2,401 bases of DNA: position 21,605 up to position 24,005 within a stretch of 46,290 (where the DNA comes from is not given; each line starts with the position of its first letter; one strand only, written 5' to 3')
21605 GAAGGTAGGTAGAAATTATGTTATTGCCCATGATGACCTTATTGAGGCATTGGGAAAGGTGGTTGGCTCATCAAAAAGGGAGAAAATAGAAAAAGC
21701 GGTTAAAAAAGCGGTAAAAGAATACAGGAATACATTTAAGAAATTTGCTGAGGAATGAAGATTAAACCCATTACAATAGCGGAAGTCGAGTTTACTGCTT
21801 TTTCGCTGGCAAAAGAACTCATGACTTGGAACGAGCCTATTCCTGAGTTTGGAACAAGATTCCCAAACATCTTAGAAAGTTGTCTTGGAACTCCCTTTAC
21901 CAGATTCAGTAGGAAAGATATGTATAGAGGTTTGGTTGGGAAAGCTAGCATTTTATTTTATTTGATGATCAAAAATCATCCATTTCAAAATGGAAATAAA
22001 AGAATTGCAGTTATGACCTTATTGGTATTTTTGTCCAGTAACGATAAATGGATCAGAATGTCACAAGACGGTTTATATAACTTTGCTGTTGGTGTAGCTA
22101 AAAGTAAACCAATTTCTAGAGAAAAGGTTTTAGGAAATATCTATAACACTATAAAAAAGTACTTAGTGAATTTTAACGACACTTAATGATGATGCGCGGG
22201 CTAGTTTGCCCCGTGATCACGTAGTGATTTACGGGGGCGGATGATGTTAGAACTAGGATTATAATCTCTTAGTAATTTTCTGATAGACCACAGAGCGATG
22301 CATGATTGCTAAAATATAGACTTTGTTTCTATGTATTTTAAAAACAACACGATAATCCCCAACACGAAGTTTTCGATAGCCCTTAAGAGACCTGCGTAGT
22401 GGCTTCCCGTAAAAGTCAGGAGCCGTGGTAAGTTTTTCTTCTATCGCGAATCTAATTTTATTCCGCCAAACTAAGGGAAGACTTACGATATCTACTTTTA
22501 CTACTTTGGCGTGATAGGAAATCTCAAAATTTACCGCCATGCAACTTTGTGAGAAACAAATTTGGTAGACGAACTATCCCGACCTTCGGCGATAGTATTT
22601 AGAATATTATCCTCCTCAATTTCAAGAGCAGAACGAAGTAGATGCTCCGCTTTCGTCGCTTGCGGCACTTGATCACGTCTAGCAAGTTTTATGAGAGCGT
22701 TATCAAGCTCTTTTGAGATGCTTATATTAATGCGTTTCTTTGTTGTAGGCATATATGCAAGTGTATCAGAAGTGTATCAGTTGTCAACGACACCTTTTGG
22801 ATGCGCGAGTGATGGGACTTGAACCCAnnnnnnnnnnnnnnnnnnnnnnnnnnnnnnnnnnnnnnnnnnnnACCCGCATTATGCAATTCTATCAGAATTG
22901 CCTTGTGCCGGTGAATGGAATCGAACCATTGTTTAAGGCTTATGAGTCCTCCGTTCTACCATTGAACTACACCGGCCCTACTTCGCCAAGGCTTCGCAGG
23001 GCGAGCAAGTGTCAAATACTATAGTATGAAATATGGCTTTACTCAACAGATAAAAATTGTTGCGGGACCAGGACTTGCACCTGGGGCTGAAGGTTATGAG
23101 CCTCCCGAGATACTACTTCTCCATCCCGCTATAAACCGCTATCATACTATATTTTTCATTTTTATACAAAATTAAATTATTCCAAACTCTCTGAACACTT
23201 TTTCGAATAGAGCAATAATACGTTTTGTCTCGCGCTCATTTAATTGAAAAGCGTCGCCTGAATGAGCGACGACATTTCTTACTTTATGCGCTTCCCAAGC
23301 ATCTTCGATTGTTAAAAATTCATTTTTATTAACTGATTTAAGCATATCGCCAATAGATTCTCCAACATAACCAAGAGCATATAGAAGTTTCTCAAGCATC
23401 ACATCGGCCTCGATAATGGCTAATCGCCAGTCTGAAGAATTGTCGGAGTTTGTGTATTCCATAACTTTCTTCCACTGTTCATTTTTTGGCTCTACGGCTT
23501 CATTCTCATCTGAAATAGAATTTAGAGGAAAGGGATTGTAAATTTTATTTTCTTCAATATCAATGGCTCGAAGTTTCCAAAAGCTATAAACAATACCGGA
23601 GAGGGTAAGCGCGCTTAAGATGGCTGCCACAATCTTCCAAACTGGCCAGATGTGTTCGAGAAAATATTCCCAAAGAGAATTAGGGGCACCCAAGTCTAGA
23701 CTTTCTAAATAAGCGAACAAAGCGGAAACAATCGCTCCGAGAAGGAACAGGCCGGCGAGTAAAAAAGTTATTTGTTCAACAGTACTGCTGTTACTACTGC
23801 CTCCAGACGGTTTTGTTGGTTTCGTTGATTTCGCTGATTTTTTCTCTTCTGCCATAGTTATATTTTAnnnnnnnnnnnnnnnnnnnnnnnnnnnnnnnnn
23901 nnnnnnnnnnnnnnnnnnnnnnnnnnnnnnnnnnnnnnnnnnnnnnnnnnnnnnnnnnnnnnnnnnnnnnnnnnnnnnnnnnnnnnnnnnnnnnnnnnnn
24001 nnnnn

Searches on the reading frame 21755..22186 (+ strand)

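Call 28: search_protein_families(library=pfam, proteins=[window:21755-22186:+], max_evalue=0.1)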
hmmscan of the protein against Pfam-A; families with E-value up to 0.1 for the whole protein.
window:21755-22186:+ (143 aa): 1 family
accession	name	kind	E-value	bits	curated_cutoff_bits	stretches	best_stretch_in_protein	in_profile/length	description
PF02661.23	Fic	-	3.9e-08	34.4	24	1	40-93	32-93/93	Fic/DOC family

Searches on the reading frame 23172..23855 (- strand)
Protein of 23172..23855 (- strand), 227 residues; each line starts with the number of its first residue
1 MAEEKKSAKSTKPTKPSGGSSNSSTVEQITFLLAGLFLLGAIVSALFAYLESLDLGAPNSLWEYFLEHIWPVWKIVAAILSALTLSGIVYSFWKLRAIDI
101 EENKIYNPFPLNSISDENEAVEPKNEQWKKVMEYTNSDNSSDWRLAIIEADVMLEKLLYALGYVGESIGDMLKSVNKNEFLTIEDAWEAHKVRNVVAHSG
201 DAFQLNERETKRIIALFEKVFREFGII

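Call 28: search_protein_families(library=pfam, proteins=[window:23172-23855:-], max_evalue=0.1)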
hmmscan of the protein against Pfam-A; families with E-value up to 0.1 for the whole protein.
window:23172-23855:- (227 aa): 1 family
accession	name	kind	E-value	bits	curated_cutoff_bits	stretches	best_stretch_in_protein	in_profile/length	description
PF19592.4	DUF6097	-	0.05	14.2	27.5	1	24-89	61-130/152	Family of unknown function (DUF6097)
